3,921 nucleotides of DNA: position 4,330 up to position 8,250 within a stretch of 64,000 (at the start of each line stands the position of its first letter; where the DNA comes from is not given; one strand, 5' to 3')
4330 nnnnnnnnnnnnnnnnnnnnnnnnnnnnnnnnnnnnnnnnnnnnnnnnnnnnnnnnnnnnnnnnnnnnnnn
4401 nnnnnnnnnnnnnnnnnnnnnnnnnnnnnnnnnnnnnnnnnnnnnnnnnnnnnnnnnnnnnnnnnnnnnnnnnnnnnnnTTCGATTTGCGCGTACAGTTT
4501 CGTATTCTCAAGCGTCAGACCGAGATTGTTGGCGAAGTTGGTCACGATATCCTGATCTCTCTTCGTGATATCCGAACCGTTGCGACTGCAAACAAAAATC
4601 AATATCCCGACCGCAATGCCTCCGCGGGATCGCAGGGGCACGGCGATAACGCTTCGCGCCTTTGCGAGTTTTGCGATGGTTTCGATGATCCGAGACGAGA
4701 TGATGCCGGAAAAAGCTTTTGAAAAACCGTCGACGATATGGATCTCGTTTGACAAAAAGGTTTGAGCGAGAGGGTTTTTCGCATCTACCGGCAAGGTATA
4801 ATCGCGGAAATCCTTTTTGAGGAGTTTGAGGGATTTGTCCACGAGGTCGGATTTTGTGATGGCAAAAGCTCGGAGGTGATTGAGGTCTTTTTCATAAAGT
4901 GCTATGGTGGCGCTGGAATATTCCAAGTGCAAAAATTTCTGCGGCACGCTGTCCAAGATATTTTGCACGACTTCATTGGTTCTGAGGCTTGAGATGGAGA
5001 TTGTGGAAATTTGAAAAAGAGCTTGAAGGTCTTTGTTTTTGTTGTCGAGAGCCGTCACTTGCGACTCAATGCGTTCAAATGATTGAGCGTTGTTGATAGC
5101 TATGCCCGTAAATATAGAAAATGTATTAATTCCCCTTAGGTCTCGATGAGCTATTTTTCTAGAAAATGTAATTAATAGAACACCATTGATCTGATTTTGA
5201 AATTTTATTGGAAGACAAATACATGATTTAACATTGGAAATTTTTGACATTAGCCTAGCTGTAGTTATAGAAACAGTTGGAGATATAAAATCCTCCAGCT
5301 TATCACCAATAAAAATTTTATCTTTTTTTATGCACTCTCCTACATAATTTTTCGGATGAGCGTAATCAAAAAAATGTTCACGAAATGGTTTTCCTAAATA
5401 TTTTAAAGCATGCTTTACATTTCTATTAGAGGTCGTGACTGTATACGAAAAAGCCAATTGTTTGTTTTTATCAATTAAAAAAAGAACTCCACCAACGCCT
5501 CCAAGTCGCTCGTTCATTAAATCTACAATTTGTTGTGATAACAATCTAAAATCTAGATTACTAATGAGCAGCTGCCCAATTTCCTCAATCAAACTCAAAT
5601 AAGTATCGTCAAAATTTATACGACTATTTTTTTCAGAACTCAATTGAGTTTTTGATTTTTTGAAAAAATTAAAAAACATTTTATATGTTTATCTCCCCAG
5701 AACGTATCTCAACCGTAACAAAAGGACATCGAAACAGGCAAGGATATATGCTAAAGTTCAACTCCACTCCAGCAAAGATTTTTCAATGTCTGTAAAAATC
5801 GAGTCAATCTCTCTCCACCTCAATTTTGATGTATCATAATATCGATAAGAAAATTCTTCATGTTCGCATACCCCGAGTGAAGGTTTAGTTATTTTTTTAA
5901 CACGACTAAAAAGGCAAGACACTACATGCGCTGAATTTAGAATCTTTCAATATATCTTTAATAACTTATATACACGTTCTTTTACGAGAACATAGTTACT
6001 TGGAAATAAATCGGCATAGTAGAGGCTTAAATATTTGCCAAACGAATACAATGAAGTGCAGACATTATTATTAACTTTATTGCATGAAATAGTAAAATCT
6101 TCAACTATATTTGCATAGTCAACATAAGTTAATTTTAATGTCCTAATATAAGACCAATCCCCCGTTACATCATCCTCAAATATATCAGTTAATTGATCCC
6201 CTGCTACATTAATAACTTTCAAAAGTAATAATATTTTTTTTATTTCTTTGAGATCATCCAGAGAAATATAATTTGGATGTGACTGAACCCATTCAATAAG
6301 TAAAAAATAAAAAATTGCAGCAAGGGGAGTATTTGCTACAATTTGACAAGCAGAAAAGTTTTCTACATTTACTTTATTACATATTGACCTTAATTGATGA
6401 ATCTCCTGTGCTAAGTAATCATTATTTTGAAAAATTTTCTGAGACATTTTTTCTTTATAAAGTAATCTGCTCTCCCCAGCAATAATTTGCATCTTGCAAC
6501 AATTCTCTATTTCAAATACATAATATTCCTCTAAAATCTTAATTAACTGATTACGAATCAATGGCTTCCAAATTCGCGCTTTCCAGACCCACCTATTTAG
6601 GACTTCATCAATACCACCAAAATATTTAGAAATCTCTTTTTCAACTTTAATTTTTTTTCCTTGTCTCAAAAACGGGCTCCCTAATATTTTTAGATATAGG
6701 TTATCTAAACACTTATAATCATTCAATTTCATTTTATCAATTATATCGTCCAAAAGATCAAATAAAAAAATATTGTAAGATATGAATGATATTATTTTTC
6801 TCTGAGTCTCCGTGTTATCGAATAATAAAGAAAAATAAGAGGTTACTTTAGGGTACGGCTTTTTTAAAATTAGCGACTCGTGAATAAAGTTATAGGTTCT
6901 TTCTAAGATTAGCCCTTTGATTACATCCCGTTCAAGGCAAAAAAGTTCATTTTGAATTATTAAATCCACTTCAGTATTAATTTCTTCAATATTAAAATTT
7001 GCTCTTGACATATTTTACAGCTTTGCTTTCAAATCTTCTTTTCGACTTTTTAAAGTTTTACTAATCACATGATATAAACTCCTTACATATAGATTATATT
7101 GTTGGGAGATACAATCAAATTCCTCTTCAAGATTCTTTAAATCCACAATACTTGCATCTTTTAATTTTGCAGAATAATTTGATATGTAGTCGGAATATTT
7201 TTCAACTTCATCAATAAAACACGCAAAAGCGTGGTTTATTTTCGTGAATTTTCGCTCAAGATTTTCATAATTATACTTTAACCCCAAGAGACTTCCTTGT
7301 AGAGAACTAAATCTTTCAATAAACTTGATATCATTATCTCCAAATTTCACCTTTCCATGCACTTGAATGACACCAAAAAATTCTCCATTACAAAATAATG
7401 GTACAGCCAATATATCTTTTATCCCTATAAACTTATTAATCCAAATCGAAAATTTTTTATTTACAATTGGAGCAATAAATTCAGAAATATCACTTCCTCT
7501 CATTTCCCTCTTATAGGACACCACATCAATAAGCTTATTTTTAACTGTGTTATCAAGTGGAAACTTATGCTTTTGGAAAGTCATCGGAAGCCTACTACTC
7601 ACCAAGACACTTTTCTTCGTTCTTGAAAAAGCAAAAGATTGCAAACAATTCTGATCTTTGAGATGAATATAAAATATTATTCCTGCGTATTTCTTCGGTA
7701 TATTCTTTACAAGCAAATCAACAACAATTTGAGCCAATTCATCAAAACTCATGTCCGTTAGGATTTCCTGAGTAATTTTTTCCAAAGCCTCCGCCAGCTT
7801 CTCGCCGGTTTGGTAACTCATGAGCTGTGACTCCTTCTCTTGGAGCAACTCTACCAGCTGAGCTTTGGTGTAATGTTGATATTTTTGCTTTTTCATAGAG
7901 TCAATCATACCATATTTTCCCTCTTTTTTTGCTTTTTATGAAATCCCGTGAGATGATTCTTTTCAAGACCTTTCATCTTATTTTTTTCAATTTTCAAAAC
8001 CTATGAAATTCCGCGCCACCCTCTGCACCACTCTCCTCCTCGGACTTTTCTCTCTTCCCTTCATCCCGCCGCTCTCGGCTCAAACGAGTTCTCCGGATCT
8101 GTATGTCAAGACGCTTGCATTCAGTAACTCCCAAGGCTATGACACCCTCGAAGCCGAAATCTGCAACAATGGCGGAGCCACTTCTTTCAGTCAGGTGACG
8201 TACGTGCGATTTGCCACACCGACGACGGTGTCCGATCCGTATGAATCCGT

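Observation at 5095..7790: Low-GC island of about 2.7 kb whose borders fall inside coding sequences: GAF protein, unknown 354-aa protein and the sensor half of a GAF histidine kinase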

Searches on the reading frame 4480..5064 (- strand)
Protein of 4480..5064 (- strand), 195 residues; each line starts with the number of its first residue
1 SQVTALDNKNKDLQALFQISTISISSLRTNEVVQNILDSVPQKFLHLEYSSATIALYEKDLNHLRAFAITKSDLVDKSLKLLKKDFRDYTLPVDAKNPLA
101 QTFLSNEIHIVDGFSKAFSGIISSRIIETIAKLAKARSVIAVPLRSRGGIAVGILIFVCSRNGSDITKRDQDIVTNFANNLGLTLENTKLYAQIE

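Call 61: find_related_loci(query=window:4480-5064:-, collection=metagenome_contigs, flank=8000)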
Query window:4480-5064:- (195 aa) in metagenome_contigs; peptide patterns used: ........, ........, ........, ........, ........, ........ (x = any residue, [..] = any of these).
199 stretches matched a pattern; 1 encode a relative of the query (tblastn E <= 1e-3); 1 distinct loci.
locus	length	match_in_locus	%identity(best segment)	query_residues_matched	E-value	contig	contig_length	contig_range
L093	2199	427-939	24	1-191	7e-8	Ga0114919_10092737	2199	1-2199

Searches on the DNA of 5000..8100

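Call 78: search_rna_families(source=window, start=5000, end=8100, threshold=evalue, max_evalue=1)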
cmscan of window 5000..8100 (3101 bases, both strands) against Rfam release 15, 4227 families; matches with E-value up to 1: 0.
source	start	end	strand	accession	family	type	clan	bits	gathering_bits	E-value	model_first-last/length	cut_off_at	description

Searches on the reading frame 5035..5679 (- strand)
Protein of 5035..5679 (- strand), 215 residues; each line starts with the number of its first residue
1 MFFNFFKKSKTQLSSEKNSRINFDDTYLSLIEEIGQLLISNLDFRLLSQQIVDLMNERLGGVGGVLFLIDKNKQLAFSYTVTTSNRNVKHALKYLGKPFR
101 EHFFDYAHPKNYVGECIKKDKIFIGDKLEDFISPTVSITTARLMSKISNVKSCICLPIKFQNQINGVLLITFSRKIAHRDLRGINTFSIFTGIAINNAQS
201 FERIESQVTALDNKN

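Call 57: find_related_loci(query=A4, collection=metagenome_contigs, flank=6000)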
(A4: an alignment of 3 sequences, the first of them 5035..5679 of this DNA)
Query A4 (215 aa) in metagenome_contigs; peptide patterns used: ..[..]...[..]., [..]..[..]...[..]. (x = any residue, [..] = any of these).
195 stretches matched a pattern, but none encodes a relative of the query by tblastn (E <= 1e-3).

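Call 94: search_protein_families(library=padloc, proteins=[window:5035-5679:-], max_evalue=0.01)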
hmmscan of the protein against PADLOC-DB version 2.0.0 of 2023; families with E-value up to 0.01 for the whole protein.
window:5035-5679:- (215 aa): 0 families

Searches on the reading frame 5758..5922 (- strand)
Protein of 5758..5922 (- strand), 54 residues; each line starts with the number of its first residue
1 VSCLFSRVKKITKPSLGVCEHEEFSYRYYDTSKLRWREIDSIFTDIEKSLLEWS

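Call 38: search_protein_families(library=pfam, proteins=[window:5758-5922:-], max_evalue=10)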
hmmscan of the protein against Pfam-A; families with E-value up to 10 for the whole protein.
window:5758-5922:- (54 aa): 0 families
